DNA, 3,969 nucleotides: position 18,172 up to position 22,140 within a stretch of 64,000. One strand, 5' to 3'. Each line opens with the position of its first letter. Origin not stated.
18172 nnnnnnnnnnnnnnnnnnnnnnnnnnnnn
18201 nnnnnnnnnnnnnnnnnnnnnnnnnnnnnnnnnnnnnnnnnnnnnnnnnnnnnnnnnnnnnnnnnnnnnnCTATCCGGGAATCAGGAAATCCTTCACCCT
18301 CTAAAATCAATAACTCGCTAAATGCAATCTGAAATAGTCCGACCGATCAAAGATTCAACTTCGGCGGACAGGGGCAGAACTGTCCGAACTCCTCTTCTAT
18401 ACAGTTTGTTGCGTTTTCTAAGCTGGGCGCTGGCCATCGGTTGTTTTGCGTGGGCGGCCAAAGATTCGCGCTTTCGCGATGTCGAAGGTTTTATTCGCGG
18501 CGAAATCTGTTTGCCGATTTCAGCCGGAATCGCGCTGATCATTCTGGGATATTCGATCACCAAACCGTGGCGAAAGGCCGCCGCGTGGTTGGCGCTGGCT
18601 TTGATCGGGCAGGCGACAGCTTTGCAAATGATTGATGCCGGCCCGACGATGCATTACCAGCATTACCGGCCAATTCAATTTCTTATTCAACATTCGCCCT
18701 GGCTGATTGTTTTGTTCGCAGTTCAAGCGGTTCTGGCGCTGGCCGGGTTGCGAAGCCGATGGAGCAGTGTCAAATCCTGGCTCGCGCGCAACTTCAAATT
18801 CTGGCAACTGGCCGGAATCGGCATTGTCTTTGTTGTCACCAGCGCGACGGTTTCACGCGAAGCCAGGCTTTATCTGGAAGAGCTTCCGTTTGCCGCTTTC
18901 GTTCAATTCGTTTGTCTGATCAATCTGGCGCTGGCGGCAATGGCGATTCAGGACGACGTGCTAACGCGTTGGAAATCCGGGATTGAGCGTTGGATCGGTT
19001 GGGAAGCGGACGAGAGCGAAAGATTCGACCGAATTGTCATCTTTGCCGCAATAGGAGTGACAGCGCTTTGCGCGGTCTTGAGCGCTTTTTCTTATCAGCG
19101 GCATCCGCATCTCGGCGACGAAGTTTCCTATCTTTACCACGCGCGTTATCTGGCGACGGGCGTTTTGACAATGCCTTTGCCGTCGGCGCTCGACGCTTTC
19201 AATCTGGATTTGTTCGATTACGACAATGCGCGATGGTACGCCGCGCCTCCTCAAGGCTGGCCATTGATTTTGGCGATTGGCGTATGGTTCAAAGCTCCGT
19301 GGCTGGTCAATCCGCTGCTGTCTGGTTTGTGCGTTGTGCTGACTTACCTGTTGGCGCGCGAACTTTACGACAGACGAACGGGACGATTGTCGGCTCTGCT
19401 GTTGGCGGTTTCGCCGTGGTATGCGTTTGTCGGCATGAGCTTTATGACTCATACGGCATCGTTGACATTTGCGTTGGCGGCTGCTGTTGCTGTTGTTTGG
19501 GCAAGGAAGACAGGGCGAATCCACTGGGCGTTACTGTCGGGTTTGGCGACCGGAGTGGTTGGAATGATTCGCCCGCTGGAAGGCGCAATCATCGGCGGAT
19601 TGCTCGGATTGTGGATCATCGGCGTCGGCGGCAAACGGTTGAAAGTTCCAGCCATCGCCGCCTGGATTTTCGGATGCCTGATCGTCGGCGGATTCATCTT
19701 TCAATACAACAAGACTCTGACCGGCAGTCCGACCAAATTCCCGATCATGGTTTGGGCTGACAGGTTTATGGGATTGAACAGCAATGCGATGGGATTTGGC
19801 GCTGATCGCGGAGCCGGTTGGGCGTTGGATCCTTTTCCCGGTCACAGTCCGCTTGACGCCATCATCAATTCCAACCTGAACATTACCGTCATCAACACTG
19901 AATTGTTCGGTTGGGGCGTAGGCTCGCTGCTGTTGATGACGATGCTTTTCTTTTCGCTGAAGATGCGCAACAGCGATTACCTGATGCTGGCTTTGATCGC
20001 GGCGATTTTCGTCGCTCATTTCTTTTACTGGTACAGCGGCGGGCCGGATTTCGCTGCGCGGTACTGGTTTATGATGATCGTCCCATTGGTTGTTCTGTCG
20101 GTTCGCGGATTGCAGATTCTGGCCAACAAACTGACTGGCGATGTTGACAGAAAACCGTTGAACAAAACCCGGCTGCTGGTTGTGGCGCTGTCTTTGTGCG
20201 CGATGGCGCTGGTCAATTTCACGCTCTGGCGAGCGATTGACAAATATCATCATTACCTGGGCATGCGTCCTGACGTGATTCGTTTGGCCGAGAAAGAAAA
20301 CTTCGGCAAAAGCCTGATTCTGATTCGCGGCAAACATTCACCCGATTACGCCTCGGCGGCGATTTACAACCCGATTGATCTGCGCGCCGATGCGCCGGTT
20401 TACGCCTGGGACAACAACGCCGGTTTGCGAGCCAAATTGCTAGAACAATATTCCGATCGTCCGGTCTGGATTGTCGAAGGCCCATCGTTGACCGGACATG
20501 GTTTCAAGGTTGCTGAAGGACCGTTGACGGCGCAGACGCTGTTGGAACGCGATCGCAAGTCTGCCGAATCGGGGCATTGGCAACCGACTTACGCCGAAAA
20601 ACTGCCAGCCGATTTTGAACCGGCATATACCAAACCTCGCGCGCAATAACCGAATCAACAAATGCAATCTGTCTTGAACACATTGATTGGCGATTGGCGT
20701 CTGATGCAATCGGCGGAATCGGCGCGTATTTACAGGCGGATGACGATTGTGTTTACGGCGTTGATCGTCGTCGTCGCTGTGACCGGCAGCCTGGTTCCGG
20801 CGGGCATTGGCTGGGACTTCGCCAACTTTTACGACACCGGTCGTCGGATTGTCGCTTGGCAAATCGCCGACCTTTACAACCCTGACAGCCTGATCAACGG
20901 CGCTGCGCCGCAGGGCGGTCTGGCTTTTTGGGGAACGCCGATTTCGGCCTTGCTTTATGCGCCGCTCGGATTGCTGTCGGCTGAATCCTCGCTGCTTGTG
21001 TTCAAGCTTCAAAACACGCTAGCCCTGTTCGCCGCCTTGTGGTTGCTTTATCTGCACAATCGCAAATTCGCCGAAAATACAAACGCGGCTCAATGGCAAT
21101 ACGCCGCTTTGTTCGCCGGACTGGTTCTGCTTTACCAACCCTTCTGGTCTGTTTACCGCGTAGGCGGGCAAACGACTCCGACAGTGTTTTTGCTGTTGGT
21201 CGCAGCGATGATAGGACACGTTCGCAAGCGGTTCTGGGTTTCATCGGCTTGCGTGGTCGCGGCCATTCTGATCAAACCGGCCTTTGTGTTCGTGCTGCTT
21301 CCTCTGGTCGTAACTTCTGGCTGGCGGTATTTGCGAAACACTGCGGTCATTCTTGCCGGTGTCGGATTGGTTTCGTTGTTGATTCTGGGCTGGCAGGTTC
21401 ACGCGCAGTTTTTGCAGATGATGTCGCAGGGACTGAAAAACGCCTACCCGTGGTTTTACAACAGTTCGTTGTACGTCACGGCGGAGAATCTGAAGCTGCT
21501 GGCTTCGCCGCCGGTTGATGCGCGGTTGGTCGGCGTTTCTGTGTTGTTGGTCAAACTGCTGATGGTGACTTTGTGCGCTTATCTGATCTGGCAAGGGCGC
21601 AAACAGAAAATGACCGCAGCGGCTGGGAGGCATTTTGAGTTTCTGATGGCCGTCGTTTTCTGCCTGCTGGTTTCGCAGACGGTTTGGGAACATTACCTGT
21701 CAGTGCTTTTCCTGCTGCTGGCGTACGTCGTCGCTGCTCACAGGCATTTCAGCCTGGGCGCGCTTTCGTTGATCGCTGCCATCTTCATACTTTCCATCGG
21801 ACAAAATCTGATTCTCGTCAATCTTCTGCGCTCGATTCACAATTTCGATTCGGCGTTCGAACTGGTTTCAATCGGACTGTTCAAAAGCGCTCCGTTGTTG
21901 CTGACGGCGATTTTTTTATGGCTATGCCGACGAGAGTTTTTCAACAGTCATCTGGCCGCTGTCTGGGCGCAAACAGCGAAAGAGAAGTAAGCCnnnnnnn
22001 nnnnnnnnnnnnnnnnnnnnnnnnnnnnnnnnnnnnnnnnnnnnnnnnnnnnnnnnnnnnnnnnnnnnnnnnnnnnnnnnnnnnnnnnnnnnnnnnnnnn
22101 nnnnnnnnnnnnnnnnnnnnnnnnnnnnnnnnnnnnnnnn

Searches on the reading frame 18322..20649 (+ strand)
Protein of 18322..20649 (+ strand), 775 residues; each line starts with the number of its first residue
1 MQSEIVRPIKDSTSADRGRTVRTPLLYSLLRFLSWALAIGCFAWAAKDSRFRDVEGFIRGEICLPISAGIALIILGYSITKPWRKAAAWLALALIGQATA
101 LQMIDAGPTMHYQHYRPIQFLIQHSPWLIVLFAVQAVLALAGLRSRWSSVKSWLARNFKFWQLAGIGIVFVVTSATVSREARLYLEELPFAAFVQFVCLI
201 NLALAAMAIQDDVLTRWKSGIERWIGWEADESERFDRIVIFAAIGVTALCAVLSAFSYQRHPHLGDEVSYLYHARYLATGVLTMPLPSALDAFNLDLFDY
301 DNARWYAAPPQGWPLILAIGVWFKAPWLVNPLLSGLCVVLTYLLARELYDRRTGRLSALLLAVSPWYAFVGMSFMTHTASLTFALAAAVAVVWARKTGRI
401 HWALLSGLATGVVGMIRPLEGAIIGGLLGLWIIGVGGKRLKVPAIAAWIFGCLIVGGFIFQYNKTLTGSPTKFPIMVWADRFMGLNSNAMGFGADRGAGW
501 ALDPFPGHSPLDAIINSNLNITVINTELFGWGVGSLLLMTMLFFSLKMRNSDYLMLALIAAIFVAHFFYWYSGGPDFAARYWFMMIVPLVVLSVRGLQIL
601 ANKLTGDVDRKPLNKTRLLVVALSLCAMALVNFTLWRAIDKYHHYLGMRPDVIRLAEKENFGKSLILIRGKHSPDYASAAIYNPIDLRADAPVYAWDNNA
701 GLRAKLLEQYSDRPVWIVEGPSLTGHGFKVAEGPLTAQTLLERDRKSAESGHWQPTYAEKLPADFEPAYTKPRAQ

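Call 7: search_protein_families(library=pfam, proteins=[window:18322-20649:+], max_evalue=0.01)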
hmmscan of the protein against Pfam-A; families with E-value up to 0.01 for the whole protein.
window:18322-20649:+ (775 aa): 3 families
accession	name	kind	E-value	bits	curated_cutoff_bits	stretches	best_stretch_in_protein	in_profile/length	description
PF13231.12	PMT_2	-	1.3e-08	35.7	26.1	1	328-455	26-153/160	Dolichyl-phosphate-mannose-protein mannosyltransferase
PF02516.20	STT3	-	4.5e-07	30.2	24.5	1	328-410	100-186/405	Oligosaccharyl transferase STT3, N-terminal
PF03901.23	Glyco_transf_22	-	0.0032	17.2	23.8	1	321-456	78-214/414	Alg9-like mannosyltransferase family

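Call 8: search_protein_families(library=ncbifam, proteins=[window:18322-20649:+], max_evalue=0.01)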
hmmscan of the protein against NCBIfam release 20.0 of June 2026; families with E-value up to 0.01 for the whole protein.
window:18322-20649:+ (775 aa): 2 families
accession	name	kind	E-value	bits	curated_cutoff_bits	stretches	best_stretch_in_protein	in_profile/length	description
NF047440.1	LA3751_2_3_fam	subfamily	1.7e-10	40.3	200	2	302-470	74-247/460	LA_3751/LA_3752 family putative glycosyltransferase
TIGR04154.1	archaeo_STT3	subfamily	0.00019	19.9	450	1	328-390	100-164/831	oligosaccharyl transferase, archaeosortase A system-associated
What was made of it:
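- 18322..20649 (+): Second GT-C-type membrane glycosyltransferase (775 aa, PMT_2/STT3-like), upstream in the same operon-like run. PF13231 at 1.3e-8 and NF047440 at 1.7e-10 (calls 7, 8).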

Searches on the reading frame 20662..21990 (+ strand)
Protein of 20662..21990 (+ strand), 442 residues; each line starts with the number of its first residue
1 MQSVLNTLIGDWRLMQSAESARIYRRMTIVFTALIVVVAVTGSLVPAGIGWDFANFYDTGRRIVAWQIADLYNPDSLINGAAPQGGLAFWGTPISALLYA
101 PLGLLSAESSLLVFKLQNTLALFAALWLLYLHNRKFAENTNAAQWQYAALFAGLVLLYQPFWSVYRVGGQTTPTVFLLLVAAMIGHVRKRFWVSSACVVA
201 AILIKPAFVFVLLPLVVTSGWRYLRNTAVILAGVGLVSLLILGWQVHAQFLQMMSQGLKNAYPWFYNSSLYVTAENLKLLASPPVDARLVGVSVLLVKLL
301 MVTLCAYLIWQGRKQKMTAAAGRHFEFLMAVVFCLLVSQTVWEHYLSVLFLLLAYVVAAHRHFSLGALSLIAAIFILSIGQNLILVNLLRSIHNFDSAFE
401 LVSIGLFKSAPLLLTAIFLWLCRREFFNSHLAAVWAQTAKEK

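Call 7: search_protein_families(library=pfam, proteins=[window:20662-21990:+], max_evalue=0.01)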
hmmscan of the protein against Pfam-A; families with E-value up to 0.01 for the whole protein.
window:20662-21990:+ (442 aa): 1 family
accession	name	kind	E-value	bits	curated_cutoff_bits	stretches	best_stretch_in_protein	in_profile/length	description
PF09594.16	GT87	-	1.4e-14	54.9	25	1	92-337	4-235/237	Glycosyltransferase family 87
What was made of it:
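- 20662..21990 (+): GT87-family GT-C glycosyltransferase (442 aa). It ends 3 nt before the target gene. It is the probable consumer of the lipid-linked sugar. PF09594 at E 1.4e-14 (call 7).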

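Call 8: search_protein_families(library=ncbifam, proteins=[window:20662-21990:+], max_evalue=0.01)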
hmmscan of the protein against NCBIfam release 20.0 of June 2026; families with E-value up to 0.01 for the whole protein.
window:20662-21990:+ (442 aa): 1 family
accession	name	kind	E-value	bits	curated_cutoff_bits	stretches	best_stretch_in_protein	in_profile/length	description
NF046093.1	AZOBR_p60025_fam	subfamily_domain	0.0013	18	150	1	110-233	102-226/232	AZOBR_p60025 family cell surface glycopolymer formation protein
